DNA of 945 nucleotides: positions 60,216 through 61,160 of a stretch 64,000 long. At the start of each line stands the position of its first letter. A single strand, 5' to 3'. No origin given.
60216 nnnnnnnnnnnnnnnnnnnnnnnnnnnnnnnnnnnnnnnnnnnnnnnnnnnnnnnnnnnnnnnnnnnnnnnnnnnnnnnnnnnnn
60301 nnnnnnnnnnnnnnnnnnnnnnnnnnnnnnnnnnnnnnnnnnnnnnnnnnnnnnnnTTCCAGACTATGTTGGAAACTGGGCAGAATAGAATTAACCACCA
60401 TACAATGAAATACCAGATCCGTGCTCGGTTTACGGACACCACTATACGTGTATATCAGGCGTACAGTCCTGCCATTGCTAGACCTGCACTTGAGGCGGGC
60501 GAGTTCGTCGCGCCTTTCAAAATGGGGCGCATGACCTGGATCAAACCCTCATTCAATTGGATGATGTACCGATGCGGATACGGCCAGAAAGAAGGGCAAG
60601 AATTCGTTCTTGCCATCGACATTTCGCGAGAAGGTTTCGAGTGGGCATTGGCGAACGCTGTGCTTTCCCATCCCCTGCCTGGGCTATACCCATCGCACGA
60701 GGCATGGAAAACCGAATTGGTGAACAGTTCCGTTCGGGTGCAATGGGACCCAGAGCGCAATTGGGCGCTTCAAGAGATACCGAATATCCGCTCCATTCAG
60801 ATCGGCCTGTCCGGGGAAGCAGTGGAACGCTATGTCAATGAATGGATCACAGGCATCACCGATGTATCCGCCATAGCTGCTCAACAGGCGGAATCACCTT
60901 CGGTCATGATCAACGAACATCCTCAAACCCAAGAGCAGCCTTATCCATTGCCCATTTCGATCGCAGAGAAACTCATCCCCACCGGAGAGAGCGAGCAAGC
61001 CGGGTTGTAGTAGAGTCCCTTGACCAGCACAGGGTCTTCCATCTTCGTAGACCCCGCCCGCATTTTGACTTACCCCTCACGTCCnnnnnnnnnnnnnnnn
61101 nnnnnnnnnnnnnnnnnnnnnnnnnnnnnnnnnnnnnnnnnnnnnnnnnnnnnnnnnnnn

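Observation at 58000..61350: A 3.3-kb low-GC islet inserted between pyrC and an S1 protease gene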

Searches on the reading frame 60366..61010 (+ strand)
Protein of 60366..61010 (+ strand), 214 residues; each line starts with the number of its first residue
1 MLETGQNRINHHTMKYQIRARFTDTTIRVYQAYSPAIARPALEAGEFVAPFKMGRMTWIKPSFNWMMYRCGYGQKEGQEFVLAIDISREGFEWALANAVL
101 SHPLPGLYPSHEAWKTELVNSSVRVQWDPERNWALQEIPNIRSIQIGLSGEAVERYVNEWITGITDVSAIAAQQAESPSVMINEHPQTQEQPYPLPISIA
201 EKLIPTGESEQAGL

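Call 8: search_protein_families(library=pfam, proteins=[window:60366-61010:+], max_evalue=0.01)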
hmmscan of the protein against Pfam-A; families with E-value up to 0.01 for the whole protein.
window:60366-61010:+ (214 aa): 1 family
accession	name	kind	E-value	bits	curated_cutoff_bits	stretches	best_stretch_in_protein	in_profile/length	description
PF14124.11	DUF4291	-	1.7e-66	224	27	1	17-176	1-160/180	Domain of unknown function (DUF4291)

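Call 9: search_protein_families(library=ncbifam, proteins=[window:60366-61010:+], max_evalue=0.01)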
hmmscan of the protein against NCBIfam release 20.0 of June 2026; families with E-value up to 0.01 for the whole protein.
window:60366-61010:+ (214 aa): 0 families

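Call 25: search_protein_families(library=padloc, proteins=[window:60366-61010:+], max_evalue=0.1)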
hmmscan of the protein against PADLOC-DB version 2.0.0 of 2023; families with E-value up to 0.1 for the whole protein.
window:60366-61010:+ (214 aa): 0 families

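Call 26: search_protein_families(library=phrogs, proteins=[window:60366-61010:+], max_evalue=0.1)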
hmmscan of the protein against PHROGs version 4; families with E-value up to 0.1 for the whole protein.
window:60366-61010:+ (214 aa): 1 family
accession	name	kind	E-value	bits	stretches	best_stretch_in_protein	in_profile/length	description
phrog_38838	-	unknown function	0.062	14.7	0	59-86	23-48/58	-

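Call 32: search_solved_structures(query=window:60366-61010:+, max_evalue=1)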
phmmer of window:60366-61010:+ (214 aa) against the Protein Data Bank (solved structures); distinct sequences matched with E-value up to 1: 0.

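Call 35: find_homologous_proteins(query=window:60366-61010:+)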
Query window:60366-61010:+ (214 aa): 7815 proteins with E <= 0.001 among 8000 candidates; the best 120 are listed.
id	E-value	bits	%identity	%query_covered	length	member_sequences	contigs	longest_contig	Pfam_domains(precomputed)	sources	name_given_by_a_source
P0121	4.0e-141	486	100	100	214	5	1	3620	PF14124.12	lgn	-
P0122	1.4e-96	340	75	91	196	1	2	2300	PF14124.12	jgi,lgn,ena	jgi:hypothetical protein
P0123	4.2e-77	277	65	89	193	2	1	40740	PF14124.12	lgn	-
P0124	7.6e-76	272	62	90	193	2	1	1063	PF14124.12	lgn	-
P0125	4.3e-71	257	59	88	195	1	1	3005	PF14124.12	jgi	jgi:hypothetical protein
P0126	6.6e-71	256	63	85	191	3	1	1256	PF14124.12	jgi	-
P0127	9.7e-71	256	62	86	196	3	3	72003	PF14124.12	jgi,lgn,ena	-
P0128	1.3e-70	255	65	84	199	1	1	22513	PF14124.12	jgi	jgi:hypothetical protein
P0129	2.7e-70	254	58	93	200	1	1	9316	PF14124.12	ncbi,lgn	-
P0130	3.7e-70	254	57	90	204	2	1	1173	PF14124.12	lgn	-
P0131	5.5e-70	253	61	88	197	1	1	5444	PF14124.12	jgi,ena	-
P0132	5.9e-70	253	61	88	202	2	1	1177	PF14124.12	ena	-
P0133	7.6e-70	253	63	87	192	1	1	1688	PF14124.12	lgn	-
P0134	1.0e-69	252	63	86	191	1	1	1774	PF14124.12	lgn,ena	-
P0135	1.4e-69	252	58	93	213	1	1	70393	PF14124.12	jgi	-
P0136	1.7e-69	252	57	92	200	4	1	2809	PF14124.12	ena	-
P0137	1.8e-69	252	61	87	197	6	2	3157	PF14124.12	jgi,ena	-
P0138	1.8e-69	252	62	87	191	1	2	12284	PF14124.12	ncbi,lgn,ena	ncbi:MAG: DUF4291 domain-containing protein [Verrucomicrobiota bacterium]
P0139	1.8e-69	252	61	88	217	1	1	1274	PF14124.12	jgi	jgi:hypothetical protein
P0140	2.3e-69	251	63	86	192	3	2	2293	PF14124.12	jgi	jgi:hypothetical protein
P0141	2.3e-69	251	59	91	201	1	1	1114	PF14124.12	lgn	-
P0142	2.4e-69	251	62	87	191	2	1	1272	PF14124.12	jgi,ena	-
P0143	2.7e-69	251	63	85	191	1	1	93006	PF14124.12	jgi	jgi:hypothetical protein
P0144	3.1e-69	251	64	85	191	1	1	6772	PF14124.12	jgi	jgi:Domain of unknown function (DUF4291)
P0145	7.4e-69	250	62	86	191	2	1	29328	PF14124.12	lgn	-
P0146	1.1e-68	249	62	86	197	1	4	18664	PF14124.12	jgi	jgi:hypothetical protein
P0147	1.6e-68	248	63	86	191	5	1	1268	PF14124.12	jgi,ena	-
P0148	2.0e-68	248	58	90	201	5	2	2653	PF14124.12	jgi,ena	jgi:hypothetical protein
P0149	2.2e-68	248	62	85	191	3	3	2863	PF14124.12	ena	-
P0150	2.2e-68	248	61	87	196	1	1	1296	PF14124.12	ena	-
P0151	4.0e-68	247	63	85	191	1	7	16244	PF14124.12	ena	-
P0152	5.6e-68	247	63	87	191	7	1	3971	PF14124.12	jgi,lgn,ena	-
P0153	5.8e-68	247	63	87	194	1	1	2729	PF14124.12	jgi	jgi:hypothetical protein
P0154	6.7e-68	246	62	87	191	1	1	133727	PF14124.12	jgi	jgi:hypothetical protein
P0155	8.4e-68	246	61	87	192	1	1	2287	PF14124.12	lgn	-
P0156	9.9e-68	246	59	88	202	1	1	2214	PF14124.12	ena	-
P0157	9.9e-68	246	58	89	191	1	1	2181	PF14124.12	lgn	-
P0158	1.2e-67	246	60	89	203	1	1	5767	PF14124.12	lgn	-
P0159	1.3e-67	245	61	87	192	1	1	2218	PF14124.12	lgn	-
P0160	1.3e-67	245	61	88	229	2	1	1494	PF14124.12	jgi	jgi:hypothetical protein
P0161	2.1e-67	245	61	85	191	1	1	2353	PF14124.12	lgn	-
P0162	2.3e-67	245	58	92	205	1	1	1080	PF14124.12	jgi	jgi:hypothetical protein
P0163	2.4e-67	245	57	93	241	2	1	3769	PF14124.12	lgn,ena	-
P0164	2.7e-67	244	58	89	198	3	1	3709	PF14124.12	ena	-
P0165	2.8e-67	244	56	90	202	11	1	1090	PF14124.12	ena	-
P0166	2.9e-67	244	61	90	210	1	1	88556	PF14124.12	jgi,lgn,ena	-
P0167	3.2e-67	244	60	83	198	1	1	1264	PF14124.12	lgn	-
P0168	3.6e-67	244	61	85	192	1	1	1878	PF14124.12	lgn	-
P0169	4.5e-67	244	60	87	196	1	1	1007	PF14124.12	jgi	jgi:hypothetical protein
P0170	4.8e-67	244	57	87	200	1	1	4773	PF14124.12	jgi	jgi:hypothetical protein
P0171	5.3e-67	243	58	90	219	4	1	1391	PF14124.12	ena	-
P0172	5.6e-67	243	57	89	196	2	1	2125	PF14124.12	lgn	-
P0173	5.9e-67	243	58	89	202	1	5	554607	PF14124.12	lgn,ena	-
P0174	7.8e-67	243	57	88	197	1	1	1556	PF14124.12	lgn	-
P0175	8.5e-67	243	59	87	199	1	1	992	PF14124.12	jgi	jgi:hypothetical protein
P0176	9.2e-67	243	57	89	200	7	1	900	PF14124.12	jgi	jgi:hypothetical protein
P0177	9.5e-67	243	62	85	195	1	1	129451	PF14124.12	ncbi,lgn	-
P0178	1.4e-66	242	55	91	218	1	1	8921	PF14124.12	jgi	jgi:hypothetical protein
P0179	1.7e-66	242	59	87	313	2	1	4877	PF14124.12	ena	-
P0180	1.8e-66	242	58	89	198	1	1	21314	PF14124.12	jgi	jgi:hypothetical protein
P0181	2.0e-66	242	60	87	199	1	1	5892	PF14124.12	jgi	jgi:hypothetical protein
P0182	2.7e-66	241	60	87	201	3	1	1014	PF14124.12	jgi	jgi:Domain of unknown function (DUF4291)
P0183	3.2e-66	241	59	87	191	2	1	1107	PF14124.12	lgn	-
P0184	3.2e-66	241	59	86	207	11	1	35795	PF14124.12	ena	-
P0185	3.7e-66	241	59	87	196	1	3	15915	PF14124.12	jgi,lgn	-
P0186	3.7e-66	241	55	95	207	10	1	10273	PF14124.12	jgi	jgi:hypothetical protein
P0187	4.1e-66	241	62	87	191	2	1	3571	PF14124.12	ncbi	-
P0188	5.1e-66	240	57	88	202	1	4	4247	PF14124.12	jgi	jgi:Domain of unknown function (DUF4291)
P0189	5.4e-66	240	58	87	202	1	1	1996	PF14124.12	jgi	jgi:uncharacterized protein DUF4291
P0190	5.8e-66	240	61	86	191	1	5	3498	PF14124.12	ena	-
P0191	6.3e-66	240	58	89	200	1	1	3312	PF14124.12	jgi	jgi:uncharacterized protein DUF4291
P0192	6.8e-66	240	59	87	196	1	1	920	PF14124.12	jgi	-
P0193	6.9e-66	240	58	92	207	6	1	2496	PF14124.12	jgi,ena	jgi:hypothetical protein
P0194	8.3e-66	240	56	89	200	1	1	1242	PF14124.12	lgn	-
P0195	8.4e-66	240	56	88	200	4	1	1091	PF14124.12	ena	-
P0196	8.5e-66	240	60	87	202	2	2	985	PF14124.12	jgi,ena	-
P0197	8.8e-66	239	60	88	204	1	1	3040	PF14124.12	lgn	-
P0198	1.0e-65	239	61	87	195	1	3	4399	PF14124.12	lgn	-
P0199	1.1e-65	239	59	88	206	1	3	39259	PF14124.12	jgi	jgi:Domain of unknown function (DUF4291)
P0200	1.2e-65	239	60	87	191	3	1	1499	PF14124.12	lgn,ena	-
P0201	1.2e-65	239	58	88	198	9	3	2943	PF14124.12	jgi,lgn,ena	-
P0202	1.2e-65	239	60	87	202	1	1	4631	PF14124.12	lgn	-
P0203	1.3e-65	239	60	84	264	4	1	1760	PF14124.12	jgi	jgi:Domain of unknown function (DUF4291)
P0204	1.4e-65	239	57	89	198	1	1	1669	PF14124.12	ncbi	-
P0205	1.8e-65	238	56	89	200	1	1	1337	PF14124.12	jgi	jgi:hypothetical protein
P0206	1.9e-65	238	58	89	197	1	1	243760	PF14124.12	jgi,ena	-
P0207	2.0e-65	238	61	87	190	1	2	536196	PF14124.12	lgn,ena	-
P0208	2.0e-65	238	57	89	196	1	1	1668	PF14124.12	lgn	-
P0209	2.1e-65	238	56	88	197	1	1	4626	PF14124.12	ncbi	-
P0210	2.1e-65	238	55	88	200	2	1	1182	PF14124.12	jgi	jgi:Domain of unknown function (DUF4291)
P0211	2.3e-65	238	55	95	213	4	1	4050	PF14124.12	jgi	-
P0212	2.8e-65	238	54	91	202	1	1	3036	PF14124.12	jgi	jgi:Domain of unknown function (DUF4291)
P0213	2.9e-65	238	57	88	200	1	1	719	PF14124.12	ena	-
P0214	3.0e-65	238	55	88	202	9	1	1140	PF14124.12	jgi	-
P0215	3.0e-65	238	57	87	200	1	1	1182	PF14124.12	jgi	jgi:hypothetical protein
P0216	3.8e-65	237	55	91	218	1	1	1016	PF14124.12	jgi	-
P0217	3.8e-65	237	58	88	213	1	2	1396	PF14124.12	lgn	-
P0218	4.0e-65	237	56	88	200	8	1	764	PF14124.12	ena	-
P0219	4.3e-65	237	56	90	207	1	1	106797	PF14124.12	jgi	jgi:hypothetical protein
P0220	4.4e-65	237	58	87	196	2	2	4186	PF14124.12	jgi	jgi:hypothetical protein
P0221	4.8e-65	237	56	89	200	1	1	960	PF14124.12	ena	-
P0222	4.8e-65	237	56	89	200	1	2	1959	PF14124.12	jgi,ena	jgi:hypothetical protein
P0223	4.9e-65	237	56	89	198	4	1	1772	PF14124.12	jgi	jgi:Domain of unknown function (DUF4291)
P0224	5.8e-65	237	59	87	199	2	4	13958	PF14124.12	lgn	-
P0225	6.1e-65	237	56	89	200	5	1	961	PF14124.12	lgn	-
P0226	6.2e-65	237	54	90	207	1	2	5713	PF14124.12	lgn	-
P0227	6.2e-65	237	56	90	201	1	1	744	PF14124.12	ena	-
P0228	6.5e-65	237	59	87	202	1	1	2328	PF14124.12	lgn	-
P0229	6.6e-65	237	60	87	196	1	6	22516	PF14124.12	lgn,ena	-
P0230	7.2e-65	237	55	96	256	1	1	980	PF14124.12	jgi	jgi:Domain of unknown function (DUF4291)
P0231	7.3e-65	237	58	86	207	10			PF14124.12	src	-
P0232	7.3e-65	236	58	90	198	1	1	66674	PF14124.12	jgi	jgi:Domain of unknown function (DUF4291)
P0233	1.0e-64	236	61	87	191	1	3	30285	PF14124.12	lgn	-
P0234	1.0e-64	236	58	88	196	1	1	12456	PF14124.12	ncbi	-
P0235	1.1e-64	236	56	87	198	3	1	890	PF14124.12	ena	-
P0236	1.1e-64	236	54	91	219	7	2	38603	PF14124.12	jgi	-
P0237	1.2e-64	236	57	88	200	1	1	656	PF14124.12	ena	-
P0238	1.4e-64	236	55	88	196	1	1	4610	PF14124.12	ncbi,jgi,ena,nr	ncbi:MAG TPA: DUF4291 domain-containing protein [Gemmatimonadales bacterium]|nr:DUF4291 domain-conta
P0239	1.5e-64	236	58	88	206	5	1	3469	PF14124.12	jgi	jgi:hypothetical protein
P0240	1.5e-64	236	54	91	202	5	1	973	PF14124.12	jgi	jgi:Domain of unknown function (DUF4291)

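Call 36: find_encoding_contigs(protein=P0122, flank=6000, max_places=3)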
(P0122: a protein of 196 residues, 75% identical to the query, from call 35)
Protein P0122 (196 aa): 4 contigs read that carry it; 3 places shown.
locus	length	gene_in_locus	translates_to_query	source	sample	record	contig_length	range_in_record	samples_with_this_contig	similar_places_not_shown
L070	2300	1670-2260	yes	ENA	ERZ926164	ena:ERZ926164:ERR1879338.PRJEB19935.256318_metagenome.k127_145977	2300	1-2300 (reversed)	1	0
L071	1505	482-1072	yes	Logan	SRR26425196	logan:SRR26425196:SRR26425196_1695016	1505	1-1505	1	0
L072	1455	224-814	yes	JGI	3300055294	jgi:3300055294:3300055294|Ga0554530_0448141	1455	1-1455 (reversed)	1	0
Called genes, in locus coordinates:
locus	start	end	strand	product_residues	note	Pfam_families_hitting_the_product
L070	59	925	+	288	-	PF09015:NgoMIV_restric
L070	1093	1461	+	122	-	-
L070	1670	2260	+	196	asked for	PF14124:DUF4291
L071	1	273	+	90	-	?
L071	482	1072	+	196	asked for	PF14124:DUF4291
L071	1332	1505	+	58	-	?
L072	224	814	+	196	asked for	PF14124:DUF4291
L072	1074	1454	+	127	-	?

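Call 37: find_encoding_contigs(protein=P0123, flank=6000, max_places=2)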
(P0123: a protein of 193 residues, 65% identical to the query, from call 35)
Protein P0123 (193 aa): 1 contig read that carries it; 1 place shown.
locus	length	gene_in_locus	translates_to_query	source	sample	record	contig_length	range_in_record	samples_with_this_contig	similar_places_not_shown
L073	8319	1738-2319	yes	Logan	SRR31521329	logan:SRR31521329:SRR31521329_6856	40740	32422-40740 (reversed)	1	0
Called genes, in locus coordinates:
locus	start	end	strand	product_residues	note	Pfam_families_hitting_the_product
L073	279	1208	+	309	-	PF00294:PfkB, PF08543:Phos_pyr_kin (weak)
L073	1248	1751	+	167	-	-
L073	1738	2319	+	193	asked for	PF14124:DUF4291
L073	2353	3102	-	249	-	PF00081:Sod_Fe_N, PF02777:Sod_Fe_C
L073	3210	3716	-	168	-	PF25973:BSH_CzcB (faint), PF00364:Biotin_lipoyl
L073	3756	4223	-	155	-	PF00075:RNase_H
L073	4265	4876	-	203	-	PF01914:MarC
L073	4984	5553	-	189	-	PF00551:Formyl_trans_N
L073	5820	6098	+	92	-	PF23297:ACP_SdgA_C (weak), PF00550:PP-binding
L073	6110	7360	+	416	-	PF00109:ketoacyl-synt, PF02801:Ketoacyl-synt_C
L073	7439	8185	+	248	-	PF14622:Ribonucleas_3_3, PF00636:Ribonuclease_3, PF00035:dsrm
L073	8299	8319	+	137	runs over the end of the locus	-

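Call 64: find_related_loci(query=window:60366-61010:+, collection=viral_contigs, flank=5000)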
Query window:60366-61010:+ (214 aa) in viral_contigs; peptide patterns used: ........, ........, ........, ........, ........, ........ (x = any residue, [..] = any of these).
11 stretches matched a pattern, but none encodes a relative of the query by tblastn (E <= 1e-3).

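Call 88: search_dna_similar(query=window:60405-61010:+, collection=plasmids, mode=protein, max_rows=30, rows=spread)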
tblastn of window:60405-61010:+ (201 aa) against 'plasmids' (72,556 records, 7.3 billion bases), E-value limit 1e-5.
Records with a match: 59; places in all: 59; records where one place covers at least 80% of the query: 46.
Best place of each record, by identity: 60-80% 2; <60% 57.
By first word of the organism name: Ralstonia 38; Streptomyces 5; Proteus 2; Escherichia 2; Fulvitalea 1; Nonomuraea 1; Burkholderia 1; Rhizobium 1; Treponema 1; Deinococcus 1; and 6 more.
By predicted mobility (MOB-suite, as given by PLSDB): mobilizable 38; non-mobilizable 20; conjugative 1.
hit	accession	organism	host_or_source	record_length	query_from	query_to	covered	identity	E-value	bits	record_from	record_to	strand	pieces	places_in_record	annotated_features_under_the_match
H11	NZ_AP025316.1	Fulvitalea axinellae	-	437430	4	188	92%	52.1%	2e-54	192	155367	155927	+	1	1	DUF4291 domain-containing protein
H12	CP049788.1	Ralstonia solanacearum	whole organism,isolated from the ...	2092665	3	182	90%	52.4%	1e-45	167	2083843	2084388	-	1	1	DUF4291 domain-containing protein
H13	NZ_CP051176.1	Ralstonia solanacearum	Whole organism,tomato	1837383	3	158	78%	60.1%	4e-47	171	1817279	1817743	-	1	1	none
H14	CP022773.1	Ralstonia solanacearum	Solanum tuberosum,single cell,Potato ...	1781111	3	182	90%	51.9%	3e-45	166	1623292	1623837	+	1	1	DUF4291 domain-containing protein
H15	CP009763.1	Ralstonia solanacearum OE1-1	Solanum virginianum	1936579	3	182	90%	51.9%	3e-45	166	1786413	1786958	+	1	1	DUF4291 domain-containing protein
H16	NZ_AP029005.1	Ralstonia pseudosolanacearum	-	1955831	3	182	90%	51.9%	3e-45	166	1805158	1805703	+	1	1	none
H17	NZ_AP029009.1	Ralstonia pseudosolanacearum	-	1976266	3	182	90%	51.9%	3e-45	166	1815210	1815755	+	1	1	none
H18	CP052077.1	Ralstonia solanacearum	tomato,cell culture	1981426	3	182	90%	51.9%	3e-45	166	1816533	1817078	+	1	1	none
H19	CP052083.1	Ralstonia solanacearum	tomato,cell culture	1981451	3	182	90%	51.9%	3e-45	166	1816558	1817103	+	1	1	DUF4291 domain-containing protein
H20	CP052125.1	Ralstonia solanacearum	tomato,cell culture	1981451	3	182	90%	51.9%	3e-45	166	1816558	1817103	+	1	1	DUF4291 domain-containing protein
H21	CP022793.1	Ralstonia solanacearum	Solanum tuberosum,single cell,Potato ...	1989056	3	182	90%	51.9%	3e-45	166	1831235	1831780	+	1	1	DUF4291 domain-containing protein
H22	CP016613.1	Ralstonia solanacearum FJAT-91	healthy tomato plant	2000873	3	182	90%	51.9%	3e-45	166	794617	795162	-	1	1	hypothetical protein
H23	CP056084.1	Ralstonia solanacearum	cell clture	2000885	3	182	90%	51.9%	3e-45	166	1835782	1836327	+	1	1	DUF4291 domain-containing protein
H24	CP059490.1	Ralstonia solanacearum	Casuarina equisetifolia,plant ...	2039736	3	182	90%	51.9%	3e-45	166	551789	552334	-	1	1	DUF4291 domain-containing protein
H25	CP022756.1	Ralstonia solanacearum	Solanum tuberosum,single cell,Potato ...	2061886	3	182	90%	51.9%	3e-45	166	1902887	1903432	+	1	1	DUF4291 domain-containing protein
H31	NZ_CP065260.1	Streptomyces clavuligerus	cell culture,lab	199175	4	190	93%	46.9%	3e-42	157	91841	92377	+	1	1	DUF4291 domain-containing protein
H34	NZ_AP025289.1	Treponema saccharophilum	-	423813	4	155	76%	50.7%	1e-42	159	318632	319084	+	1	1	DUF4291 domain-containing protein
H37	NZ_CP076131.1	Flammeovirga kamogawensis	single bacterial isolate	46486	1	190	95%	37.5%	3e-34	135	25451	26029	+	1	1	DUF4291 domain-containing protein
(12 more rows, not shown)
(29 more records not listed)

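Call 89: get_annotated_region(hit=H11, flank=4000)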
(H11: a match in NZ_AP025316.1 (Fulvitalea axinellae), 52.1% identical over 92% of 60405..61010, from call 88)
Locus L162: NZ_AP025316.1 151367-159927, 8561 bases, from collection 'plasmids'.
description: Fulvitalea axinellae strain DSM 100852 plasmid pFA2, complete sequence
organism: Fulvitalea axinellae (NCBI taxid 1182444)
taxonomy: Bacteria; Bacteroidota; Cytophagia; Cytophagales; Persicobacteraceae; Fulvitalea; Fulvitalea axinellae
host: -; source: -; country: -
typing (MOB-suite, as given by PLSDB): non-mobilizable
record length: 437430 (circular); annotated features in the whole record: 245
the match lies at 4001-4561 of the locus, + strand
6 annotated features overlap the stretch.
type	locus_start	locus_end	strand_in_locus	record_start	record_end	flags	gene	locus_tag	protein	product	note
CDS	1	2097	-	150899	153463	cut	-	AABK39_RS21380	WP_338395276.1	hypothetical protein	-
CDS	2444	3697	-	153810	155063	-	-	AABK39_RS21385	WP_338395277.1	alpha/beta hydrolase-fold protein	-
CDS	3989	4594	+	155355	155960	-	-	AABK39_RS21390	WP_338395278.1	DUF4291 domain-containing protein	-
CDS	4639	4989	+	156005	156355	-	-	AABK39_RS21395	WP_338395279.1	MmcQ/YjbR family DNA-binding protein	-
CDS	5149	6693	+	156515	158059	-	-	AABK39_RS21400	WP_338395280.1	hypothetical protein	-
CDS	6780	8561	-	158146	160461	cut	-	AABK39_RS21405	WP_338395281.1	hypothetical protein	-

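Call 90: get_annotated_region(hit=H31, flank=4000)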
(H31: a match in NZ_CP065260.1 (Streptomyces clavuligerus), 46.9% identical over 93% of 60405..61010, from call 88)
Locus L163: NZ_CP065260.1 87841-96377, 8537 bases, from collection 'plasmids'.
description: Streptomyces clavuligerus strain F1D14 plasmid pF1D14B, complete sequence
organism: Streptomyces clavuligerus (NCBI taxid 1901)
taxonomy: Bacteria; Actinomycetota; Actinomycetes; Kitasatosporales; Streptomycetaceae; Streptomyces; Streptomyces clavuligerus
host: -; source: cell culture,lab; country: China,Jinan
typing (MOB-suite, as given by PLSDB): non-mobilizable
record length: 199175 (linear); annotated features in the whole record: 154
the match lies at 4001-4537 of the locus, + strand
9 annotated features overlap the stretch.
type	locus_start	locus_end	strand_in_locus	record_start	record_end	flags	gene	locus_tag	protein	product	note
CDS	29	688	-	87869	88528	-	-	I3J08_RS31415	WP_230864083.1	NAD(P)H-dependent oxidoreductase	-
CDS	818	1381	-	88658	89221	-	-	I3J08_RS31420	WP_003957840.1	nucleoside deaminase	-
CDS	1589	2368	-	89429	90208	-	-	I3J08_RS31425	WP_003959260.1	SDR family oxidoreductase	-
CDS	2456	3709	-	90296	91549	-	-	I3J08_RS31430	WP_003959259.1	acyl-CoA thioesterase/bile acid-CoA:amino acid N-acyltransferase family protein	-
CDS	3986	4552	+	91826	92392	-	-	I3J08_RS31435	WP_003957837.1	DUF4291 domain-containing protein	-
CDS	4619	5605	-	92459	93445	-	-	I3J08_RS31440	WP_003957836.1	aldo/keto reductase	-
CDS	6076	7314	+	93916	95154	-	-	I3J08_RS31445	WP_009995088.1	S8 family peptidase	GO:0006508 - proteolysis [Evidence IEA]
CDS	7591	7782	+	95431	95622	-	-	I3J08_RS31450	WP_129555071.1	hypothetical protein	-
CDS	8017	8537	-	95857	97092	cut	-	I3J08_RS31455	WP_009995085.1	cytochrome P450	-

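Call 91: get_annotated_region(hit=H34, flank=4000)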
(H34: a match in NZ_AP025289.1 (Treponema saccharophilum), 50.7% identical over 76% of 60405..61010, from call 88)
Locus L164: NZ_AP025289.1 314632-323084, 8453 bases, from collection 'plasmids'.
description: Treponema saccharophilum strain JCM 32279 plasmid pTS1, complete sequence
organism: Treponema saccharophilum (NCBI taxid 165)
taxonomy: Bacteria; Spirochaetota; Spirochaetia; Spirochaetales; Treponemataceae; Treponema; Treponema saccharophilum
host: -; source: -; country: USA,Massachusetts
typing (MOB-suite, as given by PLSDB): non-mobilizable
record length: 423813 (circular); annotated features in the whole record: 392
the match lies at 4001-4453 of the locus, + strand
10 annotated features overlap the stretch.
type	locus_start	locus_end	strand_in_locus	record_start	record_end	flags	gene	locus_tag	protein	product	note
CDS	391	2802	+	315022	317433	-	-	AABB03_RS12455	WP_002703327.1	N,N'-diacetylchitobiose phosphorylase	-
CDS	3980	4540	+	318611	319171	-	-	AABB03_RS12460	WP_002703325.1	DUF4291 domain-containing protein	-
CDS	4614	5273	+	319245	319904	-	-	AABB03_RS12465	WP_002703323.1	hypothetical protein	-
CDS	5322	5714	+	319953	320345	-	-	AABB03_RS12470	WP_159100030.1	hypothetical protein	-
CDS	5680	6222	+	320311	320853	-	-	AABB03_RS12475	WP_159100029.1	SMI1/KNR4 family protein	GO:0042546 - cell wall biogenesis [Evidence IEA]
CDS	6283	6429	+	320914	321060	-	-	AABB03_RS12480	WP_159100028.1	hypothetical protein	-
CDS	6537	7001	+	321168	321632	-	-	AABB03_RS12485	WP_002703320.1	hypothetical protein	-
CDS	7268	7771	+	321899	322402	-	-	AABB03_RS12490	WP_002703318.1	hypothetical protein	-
CDS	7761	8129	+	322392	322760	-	-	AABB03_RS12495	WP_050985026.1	hypothetical protein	-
CDS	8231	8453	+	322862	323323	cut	-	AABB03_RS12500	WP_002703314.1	hypothetical protein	-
